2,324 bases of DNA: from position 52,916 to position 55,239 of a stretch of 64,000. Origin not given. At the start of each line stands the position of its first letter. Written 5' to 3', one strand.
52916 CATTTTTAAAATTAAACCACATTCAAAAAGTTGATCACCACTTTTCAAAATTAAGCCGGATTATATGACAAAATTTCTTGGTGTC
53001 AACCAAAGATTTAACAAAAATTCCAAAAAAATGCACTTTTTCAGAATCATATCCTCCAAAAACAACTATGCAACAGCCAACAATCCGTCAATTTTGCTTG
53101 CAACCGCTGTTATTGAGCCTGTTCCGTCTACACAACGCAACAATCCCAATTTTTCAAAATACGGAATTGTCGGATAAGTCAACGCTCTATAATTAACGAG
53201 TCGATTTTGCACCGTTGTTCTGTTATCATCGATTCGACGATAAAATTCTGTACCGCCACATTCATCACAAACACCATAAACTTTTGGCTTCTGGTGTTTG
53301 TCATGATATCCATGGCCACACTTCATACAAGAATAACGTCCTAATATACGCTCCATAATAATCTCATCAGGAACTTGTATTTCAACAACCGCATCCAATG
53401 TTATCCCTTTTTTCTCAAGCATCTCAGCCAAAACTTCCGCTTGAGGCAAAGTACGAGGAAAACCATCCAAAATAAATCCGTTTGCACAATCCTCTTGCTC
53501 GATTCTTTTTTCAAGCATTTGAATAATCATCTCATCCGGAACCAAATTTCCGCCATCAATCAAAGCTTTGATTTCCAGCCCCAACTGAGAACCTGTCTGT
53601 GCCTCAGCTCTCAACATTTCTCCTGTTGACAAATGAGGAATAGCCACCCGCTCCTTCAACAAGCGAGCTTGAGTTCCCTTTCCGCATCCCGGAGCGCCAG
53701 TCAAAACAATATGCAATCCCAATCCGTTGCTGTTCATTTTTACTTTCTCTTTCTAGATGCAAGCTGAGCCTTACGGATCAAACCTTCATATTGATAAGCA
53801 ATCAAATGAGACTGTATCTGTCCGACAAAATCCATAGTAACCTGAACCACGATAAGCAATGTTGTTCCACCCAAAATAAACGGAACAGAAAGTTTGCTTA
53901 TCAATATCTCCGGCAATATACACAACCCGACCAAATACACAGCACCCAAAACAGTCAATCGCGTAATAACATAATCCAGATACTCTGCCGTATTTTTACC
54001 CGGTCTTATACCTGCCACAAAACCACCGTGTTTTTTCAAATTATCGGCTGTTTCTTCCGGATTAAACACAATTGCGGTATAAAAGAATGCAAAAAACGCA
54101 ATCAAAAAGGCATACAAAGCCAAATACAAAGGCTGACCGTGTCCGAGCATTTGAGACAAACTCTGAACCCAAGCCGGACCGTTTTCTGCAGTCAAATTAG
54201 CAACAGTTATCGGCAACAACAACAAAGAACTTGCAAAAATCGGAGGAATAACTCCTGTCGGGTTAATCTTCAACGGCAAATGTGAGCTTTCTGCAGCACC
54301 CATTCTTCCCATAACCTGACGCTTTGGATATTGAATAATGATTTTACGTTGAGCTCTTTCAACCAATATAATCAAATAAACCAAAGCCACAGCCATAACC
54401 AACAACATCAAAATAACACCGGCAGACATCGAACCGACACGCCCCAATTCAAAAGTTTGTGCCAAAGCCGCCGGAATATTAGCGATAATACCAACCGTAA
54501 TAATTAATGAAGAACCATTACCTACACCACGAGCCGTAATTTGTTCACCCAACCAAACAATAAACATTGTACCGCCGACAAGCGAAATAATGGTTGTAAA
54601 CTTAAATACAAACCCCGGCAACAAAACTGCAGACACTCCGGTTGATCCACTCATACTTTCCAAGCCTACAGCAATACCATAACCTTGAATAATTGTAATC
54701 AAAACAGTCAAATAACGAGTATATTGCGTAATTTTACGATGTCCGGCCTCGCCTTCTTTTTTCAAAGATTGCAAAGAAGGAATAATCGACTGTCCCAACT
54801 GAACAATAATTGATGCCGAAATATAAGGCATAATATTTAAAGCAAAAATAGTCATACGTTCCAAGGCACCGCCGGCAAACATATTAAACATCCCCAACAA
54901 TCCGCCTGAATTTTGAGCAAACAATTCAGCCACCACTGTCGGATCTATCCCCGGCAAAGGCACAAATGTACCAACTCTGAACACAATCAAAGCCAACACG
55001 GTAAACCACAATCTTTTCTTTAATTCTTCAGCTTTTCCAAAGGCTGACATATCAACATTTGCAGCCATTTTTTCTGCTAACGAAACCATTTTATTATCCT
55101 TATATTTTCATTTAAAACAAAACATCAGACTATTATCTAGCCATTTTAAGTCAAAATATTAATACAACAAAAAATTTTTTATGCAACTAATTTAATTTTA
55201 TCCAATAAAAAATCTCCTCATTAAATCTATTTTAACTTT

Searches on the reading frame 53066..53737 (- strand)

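Call 5: search_protein_families(library=pfam, proteins=[window:53066-53737:-])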
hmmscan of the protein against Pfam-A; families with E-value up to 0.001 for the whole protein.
window:53066-53737:- (223 aa): 6 families
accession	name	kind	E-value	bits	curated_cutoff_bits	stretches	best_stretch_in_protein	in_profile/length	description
PF00406.28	ADK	-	2.3e-53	180.8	26.8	1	12-197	1-149/151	Adenylate kinase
PF13207.12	AAA_17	-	5.1e-29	101.7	27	1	13-134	1-122/136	AAA domain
PF05191.20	ADK_lid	-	4.7e-11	42.8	26.6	1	134-170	1-36/36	Adenylate kinase, active site lid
PF13238.12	AAA_18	-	1.8e-06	28.8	29.4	1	10-139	1-117/128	AAA domain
PF17213.9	Hydin_ADK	-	0.00025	21.7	27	0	65-92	168-195/196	Hydin Adenylate kinase-like domain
PF07295.17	DUF1451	-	0.00091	19.8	26.1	0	132-168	111-145/146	Zinc-ribbon containing domain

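Call 6: search_protein_families(library=ncbifam, proteins=[window:53066-53737:-])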
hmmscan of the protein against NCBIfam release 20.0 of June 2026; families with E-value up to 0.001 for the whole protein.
window:53066-53737:- (223 aa): 22 families
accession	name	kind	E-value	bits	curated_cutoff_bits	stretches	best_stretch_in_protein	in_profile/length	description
NF001380.0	PRK00279.1-2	equivalog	1.7e-78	263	251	1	9-220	2-212/216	adenylate kinase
TIGR01351.1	adk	subfamily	8.5e-71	237.9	168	1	10-218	2-209/212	adenylate kinase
NF001381.0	PRK00279.1-3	equivalog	1.2e-65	220.8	187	1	9-220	2-185/188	adenylate kinase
NF001379.0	PRK00279.1-1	equivalog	5e-64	215.6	268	1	9-216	2-211/216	adenylate kinase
NF010381.0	PRK13808.1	equivalog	7.4e-53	180.1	426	2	9-139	2-132/335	adenylate kinase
NF011105.0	PRK14532.1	equivalog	1.5e-51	174.6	162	2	9-136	2-129/189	adenylate kinase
NF011101.0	PRK14528.1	equivalog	9.2e-51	172.2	195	2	10-135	4-129/187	adenylate kinase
NF002700.0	PRK02496.1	equivalog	4.4e-50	169.9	262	2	10-134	4-128/184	adenylate kinase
NF001386.0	PRK00279.2-4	equivalog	5.8e-48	163.4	256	1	9-215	4-210/220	adenylate kinase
NF001382.0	PRK00279.1-4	equivalog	5.4e-47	160.1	334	1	10-220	3-208/212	adenylate kinase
NF001385.0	PRK00279.2-3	equivalog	1e-45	156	315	1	9-216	6-207/213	adenylate kinase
NF011103.0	PRK14530.1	equivalog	1.8e-44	151.9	294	1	9-217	5-208/215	adenylate kinase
NF011100.0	PRK14527.1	equivalog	2.2e-44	151.4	154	1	10-218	9-188/191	adenylate kinase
NF001387.0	PRK00279.2-5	equivalog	2.6e-43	148.2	373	1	9-220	2-210/224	adenylate kinase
NF011104.0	PRK14531.1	equivalog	3.3e-42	144.2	160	2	11-134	6-128/183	adenylate kinase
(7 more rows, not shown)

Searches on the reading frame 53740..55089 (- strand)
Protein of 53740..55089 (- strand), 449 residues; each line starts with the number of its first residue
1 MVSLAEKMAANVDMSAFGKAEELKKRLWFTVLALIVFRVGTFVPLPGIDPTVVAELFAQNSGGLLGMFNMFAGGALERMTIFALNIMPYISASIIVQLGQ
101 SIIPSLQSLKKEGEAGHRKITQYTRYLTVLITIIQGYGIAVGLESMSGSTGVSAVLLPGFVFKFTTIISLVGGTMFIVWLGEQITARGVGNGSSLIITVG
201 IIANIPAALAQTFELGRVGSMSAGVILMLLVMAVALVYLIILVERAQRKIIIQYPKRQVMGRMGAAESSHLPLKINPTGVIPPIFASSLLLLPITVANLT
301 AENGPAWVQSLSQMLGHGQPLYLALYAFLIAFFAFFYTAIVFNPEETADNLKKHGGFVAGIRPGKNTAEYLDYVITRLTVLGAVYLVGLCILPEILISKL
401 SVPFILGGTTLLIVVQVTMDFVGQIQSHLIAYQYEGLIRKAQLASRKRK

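Call 5: search_protein_families(library=pfam, proteins=[window:53740-55089:-])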
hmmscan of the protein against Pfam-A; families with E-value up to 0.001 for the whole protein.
window:53740-55089:- (449 aa): 1 family
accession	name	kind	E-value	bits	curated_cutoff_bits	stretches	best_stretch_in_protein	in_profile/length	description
PF00344.25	SecY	-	2e-107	359.5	32.2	1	80-422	1-306/306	SecY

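Call 6: search_protein_families(library=ncbifam, proteins=[window:53740-55089:-])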
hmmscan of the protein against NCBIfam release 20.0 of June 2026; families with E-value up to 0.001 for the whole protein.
window:53740-55089:- (449 aa): 3 families
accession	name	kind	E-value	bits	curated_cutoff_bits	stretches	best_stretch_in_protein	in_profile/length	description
TIGR00967.1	3a0501s007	equivalog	3.9e-118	394.9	253.6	1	24-433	1-413/414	preprotein translocase subunit SecY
NF009082.0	PRK12417.1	equivalog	6.3e-51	173.3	353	1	24-440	13-404/406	accessory Sec system protein translocase subunit SecY2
TIGR02920.1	acc_sec_Y2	equivalog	2e-49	168.5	249.6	1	24-437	3-394/395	accessory Sec system protein translocase subunit SecY2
